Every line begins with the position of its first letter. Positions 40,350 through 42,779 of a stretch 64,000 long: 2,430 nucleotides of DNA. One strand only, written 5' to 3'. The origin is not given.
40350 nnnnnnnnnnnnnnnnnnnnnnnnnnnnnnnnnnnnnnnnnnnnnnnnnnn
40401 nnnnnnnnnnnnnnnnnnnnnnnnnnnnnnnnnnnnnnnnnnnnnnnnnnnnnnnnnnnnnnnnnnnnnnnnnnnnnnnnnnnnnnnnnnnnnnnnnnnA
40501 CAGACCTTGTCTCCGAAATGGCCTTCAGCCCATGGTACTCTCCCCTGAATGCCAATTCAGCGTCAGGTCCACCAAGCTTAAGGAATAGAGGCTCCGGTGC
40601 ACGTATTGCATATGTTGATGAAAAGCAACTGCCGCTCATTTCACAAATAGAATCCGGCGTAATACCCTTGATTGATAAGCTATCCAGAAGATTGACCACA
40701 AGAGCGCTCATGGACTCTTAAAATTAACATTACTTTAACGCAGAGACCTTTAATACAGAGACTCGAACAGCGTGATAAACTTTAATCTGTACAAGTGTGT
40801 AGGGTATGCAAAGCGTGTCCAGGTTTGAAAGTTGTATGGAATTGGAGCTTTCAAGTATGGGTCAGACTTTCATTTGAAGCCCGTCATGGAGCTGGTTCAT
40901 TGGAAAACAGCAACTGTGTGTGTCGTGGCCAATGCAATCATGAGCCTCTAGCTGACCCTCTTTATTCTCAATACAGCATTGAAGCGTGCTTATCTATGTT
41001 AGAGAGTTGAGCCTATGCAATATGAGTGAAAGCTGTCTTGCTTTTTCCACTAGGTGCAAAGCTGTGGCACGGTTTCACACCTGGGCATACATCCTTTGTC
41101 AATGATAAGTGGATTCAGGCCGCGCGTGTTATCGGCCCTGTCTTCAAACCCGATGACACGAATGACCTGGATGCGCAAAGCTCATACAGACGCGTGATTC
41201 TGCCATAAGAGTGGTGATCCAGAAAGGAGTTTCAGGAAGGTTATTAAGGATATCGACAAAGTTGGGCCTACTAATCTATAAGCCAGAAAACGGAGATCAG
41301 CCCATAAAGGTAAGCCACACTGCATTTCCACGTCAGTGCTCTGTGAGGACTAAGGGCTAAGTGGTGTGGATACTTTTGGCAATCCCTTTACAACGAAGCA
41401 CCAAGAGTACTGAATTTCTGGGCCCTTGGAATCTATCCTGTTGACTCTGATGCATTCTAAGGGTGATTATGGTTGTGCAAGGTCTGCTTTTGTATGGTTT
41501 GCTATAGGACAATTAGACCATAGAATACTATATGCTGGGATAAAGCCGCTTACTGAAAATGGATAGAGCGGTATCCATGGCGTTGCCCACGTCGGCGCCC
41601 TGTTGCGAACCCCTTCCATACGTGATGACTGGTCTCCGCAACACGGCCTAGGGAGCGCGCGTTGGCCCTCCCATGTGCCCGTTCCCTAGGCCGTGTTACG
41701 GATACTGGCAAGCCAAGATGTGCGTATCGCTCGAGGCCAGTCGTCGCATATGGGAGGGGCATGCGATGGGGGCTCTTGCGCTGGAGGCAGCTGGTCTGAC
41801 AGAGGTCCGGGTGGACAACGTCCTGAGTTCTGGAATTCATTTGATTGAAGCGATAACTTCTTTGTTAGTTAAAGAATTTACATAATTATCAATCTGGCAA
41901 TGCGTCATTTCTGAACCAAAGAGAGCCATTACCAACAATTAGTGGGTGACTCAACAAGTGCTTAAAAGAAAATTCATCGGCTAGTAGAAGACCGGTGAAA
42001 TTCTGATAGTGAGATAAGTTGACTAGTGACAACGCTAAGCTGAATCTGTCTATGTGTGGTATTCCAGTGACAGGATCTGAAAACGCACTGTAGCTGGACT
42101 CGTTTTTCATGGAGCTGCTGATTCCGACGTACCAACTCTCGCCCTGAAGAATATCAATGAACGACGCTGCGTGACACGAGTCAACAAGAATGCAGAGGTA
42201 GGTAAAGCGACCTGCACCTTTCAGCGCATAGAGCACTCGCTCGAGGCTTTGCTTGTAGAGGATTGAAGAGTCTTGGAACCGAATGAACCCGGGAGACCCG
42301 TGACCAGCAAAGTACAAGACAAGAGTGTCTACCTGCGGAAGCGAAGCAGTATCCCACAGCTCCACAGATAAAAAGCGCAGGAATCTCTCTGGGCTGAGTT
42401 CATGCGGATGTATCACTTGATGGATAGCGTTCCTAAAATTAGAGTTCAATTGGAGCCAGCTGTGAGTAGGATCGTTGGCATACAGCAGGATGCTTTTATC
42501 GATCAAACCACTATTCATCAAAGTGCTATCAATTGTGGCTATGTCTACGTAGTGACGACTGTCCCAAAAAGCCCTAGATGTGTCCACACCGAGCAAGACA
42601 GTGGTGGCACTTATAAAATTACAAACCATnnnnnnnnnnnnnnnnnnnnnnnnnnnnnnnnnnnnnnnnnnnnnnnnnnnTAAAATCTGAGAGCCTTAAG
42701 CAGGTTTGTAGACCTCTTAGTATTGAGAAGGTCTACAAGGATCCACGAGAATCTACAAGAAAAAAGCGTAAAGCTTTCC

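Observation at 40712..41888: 1.18-kb gene-free stretch containing a perfect 15-bp inverted-repeat hairpin (41640-41697)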

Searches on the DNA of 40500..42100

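Call 5: search_rna_families(source=window, start=40500, end=42100, threshold=evalue, max_evalue=10, show_alignments=3)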
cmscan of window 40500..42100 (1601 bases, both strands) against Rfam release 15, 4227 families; matches with E-value up to 10: 4.
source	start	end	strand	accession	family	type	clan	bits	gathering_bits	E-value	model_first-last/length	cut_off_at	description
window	41632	41701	-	RF03766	mir-3155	Gene; miRNA;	-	27.9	70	0.0038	1-56/56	no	mir-3155 microRNA precursor family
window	41636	41705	+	RF03766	mir-3155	Gene; miRNA;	-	26.2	70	0.011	1-56/56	no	mir-3155 microRNA precursor family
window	41969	42037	+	RF01706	Gut-1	Gene; sRNA;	-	19.7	50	0.82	1-77/77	no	Gut-1 RNA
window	41633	41704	+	RF03506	mir-587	Gene; miRNA;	-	15.7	80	7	1-74/74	no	mir-587 microRNA precursor family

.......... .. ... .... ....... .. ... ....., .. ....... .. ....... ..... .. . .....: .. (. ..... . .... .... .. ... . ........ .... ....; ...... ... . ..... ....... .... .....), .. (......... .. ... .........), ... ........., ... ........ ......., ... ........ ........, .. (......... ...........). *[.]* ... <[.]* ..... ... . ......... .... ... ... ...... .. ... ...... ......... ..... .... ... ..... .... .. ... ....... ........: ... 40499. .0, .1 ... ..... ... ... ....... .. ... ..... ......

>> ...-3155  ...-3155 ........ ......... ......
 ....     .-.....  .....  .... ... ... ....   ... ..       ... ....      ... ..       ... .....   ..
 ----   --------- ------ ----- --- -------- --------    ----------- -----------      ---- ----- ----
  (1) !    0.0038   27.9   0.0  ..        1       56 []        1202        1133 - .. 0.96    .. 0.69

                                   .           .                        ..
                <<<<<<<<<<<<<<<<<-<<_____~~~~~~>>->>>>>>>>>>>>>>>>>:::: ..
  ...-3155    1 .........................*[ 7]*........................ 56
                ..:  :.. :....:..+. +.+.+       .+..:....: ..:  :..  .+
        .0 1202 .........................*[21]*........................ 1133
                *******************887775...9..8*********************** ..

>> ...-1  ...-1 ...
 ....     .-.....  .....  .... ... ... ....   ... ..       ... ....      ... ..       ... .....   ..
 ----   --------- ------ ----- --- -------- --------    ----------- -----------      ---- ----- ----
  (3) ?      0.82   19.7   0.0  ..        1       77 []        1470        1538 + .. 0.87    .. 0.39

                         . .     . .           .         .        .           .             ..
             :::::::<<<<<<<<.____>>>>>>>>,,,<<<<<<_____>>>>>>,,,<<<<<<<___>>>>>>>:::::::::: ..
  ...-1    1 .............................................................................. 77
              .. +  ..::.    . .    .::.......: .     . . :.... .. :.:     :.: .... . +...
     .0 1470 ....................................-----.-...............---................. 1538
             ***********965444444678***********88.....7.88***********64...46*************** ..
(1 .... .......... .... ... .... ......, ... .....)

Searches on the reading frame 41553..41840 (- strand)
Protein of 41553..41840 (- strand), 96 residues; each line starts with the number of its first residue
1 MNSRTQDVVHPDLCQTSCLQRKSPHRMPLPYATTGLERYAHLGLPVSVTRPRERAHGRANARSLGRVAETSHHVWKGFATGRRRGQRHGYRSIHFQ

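Call 42: list_cluster_members(proteins=[window:41553-41840:-, window:41718-41882:+, window:41673-41882:+, window:40795-41007:+, window:41026-41205:+, window:41211-41357:+])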
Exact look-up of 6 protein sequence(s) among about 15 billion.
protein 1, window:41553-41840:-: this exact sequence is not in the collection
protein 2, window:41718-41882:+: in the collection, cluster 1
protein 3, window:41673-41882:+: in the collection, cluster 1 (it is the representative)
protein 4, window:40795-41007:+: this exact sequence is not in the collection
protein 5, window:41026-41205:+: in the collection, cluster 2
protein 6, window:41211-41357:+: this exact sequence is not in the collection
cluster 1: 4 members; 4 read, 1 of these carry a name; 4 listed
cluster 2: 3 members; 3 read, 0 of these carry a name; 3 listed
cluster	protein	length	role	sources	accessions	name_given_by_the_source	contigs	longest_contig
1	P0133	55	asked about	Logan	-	-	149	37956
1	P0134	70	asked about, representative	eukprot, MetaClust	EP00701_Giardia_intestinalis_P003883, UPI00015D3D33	XP_001707707.1 Hypothetical protein GL50803_22939 [Giardia lamblia ATCC 50803] | status=active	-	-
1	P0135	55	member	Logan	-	-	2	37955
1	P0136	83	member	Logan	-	-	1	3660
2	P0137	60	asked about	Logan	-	-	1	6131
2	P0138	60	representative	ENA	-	-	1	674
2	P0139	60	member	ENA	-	-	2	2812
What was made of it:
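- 41673..41885 (+): Annotated 70-aa hypothetical ORF GL50803_22939, which starts inside the right arm of the hairpin. It is probably not a real gene. Exact match to XP_001707707.1 (call 42).
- Checked: The 70-aa ORF 41673-41885 (+) is XP_001707707.1, 'Hypothetical protein GL50803_22939' of G. lamblia ATCC 50803 (call 42).
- The 70-aa ORF equals XP_001707707.1 of ATCC 50803 (call 42). The ORF was annotated in the first WB genome release (call 42).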

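Call 58: search_protein_families(library=pfam, max_evalue=1, proteins=[window:41553-41840:-])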
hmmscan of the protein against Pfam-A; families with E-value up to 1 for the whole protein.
window:41553-41840:- (96 aa): 0 families

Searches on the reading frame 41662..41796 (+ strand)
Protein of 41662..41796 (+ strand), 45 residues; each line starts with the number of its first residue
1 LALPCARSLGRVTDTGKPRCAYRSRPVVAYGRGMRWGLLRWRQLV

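Call 58: search_protein_families(library=pfam, max_evalue=1, proteins=[window:41662-41796:+])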
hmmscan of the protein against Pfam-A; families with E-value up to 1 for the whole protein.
window:41662-41796:+ (45 aa): 0 families

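Call 88: list_cluster_members(proteins=[window:41662-41796:+, window:41693-41845:+, window:41426-41563:+, window:41470-41619:-, window:41360-41512:-, window:41699-41818:-, window:41054-41194:+, window:41185-41331:-])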
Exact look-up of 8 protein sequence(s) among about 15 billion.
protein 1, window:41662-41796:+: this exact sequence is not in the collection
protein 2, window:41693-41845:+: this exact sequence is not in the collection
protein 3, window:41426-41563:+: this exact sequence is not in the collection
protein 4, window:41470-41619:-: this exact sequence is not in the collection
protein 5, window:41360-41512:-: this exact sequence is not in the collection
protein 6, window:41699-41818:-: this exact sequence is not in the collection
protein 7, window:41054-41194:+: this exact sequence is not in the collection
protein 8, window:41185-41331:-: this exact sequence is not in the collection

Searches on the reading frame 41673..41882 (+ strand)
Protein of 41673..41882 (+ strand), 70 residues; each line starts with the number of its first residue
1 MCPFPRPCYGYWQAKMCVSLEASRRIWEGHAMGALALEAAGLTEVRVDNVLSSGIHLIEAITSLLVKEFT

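Call 58: search_protein_families(library=pfam, max_evalue=1, proteins=[window:41673-41882:+])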
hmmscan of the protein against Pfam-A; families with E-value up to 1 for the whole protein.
window:41673-41882:+ (70 aa): 0 families

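Call 67: search_protein_representatives(protein=window:41673-41882:+)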
Query: 70 residues. Proteins with E-value up to 0.001 (for the whole library): 7; up to 1e-10: 1; up to 1e-30: 0. The best 7 are listed.
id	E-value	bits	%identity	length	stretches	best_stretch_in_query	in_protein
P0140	5.2e-14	68.0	100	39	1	32-70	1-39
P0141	1.0e-08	51.3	32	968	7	5-44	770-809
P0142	4.6e-08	49.2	35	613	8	4-54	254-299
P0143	2.9e-06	43.5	54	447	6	4-20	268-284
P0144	6.5e-06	42.4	34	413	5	6-45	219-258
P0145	1.4e-04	38.2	42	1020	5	37-60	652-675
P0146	3.1e-04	37.0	31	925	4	19-64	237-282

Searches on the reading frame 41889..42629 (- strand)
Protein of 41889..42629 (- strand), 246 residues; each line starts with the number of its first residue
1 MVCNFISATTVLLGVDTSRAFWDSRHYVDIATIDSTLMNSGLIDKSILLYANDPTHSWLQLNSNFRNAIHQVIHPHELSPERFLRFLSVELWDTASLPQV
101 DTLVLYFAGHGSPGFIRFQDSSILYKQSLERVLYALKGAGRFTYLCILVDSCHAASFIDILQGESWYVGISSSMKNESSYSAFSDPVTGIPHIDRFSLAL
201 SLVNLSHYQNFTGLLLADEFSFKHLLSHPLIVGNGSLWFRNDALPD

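Call 27: find_homologous_proteins(query=window:41889-42629:-, max_evalue=1e-30)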
Query window:41889-42629:- (246 aa): 7 proteins with E <= 1e-30 among 360 candidates.
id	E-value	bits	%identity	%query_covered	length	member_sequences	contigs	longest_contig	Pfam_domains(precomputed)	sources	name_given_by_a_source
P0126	9.6e-162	554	100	100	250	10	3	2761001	PF01650.24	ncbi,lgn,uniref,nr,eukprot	ncbi:putative GPI-anchor transamidase [Giardia duodenalis]|uniref:GPI-anchor transamidase n=1 Tax=Gi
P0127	2.9e-140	484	89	98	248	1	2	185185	PF01650.24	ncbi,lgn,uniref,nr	ncbi:GPI-anchor transamidase, putative [Giardia lamblia P15]|uniref:GPI-anchor transamidase, putativ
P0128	1.6e-120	419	77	97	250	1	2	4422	PF01650.24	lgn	-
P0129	6.1e-118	411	74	100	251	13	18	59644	PF01650.24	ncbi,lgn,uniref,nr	ncbi:putative GPI-anchor transamidase [Giardia duodenalis assemblage B]|uniref:GPI-anchor transamida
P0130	6.9e-116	404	74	94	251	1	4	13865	PF01650.24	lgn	-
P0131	7.5e-46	175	39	98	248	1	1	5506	PF01650.24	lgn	-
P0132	1.9e-45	173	39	98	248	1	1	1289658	PF01650.24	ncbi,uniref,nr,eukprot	ncbi:putative GPI-anchor transamidase [Giardia muris]|uniref:Putative GPI-anchor transamidase n=1 Ta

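Call 28: find_encoding_contigs(protein=P0127, flank=6000, max_places=3)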
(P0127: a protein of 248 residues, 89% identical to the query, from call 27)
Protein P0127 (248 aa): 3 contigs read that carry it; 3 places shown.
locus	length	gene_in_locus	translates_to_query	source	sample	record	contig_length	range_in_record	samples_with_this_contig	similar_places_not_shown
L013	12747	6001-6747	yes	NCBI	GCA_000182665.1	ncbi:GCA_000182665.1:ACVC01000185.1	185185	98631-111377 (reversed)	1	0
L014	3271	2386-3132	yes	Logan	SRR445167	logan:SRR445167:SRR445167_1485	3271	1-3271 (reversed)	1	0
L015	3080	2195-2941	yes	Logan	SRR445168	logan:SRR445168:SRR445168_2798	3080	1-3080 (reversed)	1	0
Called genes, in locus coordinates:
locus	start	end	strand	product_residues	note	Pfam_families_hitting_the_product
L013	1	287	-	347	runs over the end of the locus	-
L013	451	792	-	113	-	-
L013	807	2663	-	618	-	PF01554:MatE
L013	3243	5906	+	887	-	-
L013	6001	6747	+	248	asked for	PF01650:Peptidase_C13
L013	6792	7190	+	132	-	-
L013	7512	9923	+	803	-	PF03302:VSP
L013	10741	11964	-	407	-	PF09202:Rio2_N, PF03109:ABC1 (faint), PF01163:RIO1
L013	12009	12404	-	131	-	PF01243:PNPOx_N (weak)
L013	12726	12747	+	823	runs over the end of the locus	-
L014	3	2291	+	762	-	?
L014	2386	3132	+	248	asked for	PF01650:Peptidase_C13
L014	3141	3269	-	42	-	?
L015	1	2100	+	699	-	?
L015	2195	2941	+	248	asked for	PF01650:Peptidase_C13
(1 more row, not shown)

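Call 29: find_encoding_contigs(protein=P0129, flank=6000, max_places=4)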
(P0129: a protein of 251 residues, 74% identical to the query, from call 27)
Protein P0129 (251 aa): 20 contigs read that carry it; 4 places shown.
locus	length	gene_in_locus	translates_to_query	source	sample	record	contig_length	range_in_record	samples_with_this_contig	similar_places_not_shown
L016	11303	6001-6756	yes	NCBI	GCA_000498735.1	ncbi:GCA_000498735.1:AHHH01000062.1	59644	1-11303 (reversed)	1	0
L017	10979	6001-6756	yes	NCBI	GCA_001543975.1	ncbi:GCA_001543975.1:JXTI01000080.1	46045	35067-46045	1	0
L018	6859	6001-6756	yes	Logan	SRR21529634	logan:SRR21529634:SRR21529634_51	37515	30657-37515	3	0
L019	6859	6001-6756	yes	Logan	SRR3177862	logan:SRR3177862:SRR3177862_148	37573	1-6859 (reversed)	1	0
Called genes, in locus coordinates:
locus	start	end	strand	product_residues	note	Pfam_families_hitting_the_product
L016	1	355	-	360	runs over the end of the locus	-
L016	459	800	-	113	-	-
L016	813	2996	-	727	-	PF01554:MatE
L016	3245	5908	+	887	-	-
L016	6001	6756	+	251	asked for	PF01650:Peptidase_C13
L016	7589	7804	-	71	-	-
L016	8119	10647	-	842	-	PF03302:VSP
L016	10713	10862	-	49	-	-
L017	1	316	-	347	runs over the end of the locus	-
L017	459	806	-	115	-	-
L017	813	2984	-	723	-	-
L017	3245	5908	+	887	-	-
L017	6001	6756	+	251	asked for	PF01650:Peptidase_C13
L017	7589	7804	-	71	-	-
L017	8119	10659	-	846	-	PF03302:VSP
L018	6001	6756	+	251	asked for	PF01650:Peptidase_C13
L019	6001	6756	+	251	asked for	PF01650:Peptidase_C13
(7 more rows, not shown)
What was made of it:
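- Assemblage B has a VSP after C13 (call 29).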

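Call 30: find_encoding_contigs(protein=P0130, flank=6000, max_places=3)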
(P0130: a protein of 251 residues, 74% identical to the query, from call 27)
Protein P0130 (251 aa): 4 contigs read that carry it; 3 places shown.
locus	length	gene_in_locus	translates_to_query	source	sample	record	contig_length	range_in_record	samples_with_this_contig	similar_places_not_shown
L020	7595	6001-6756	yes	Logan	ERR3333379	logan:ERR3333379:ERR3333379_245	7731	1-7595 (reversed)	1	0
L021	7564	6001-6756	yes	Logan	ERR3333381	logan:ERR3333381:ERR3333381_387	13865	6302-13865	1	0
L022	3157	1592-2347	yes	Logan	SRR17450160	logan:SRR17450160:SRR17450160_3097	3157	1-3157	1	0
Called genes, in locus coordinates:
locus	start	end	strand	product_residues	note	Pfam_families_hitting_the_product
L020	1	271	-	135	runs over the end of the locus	?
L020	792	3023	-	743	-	PF01554:MatE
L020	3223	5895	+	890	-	-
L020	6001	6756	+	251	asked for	PF01650:Peptidase_C13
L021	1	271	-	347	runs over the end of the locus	-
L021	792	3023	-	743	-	PF01554:MatE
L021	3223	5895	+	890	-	-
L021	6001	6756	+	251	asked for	PF01650:Peptidase_C13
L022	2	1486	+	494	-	?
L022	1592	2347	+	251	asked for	PF01650:Peptidase_C13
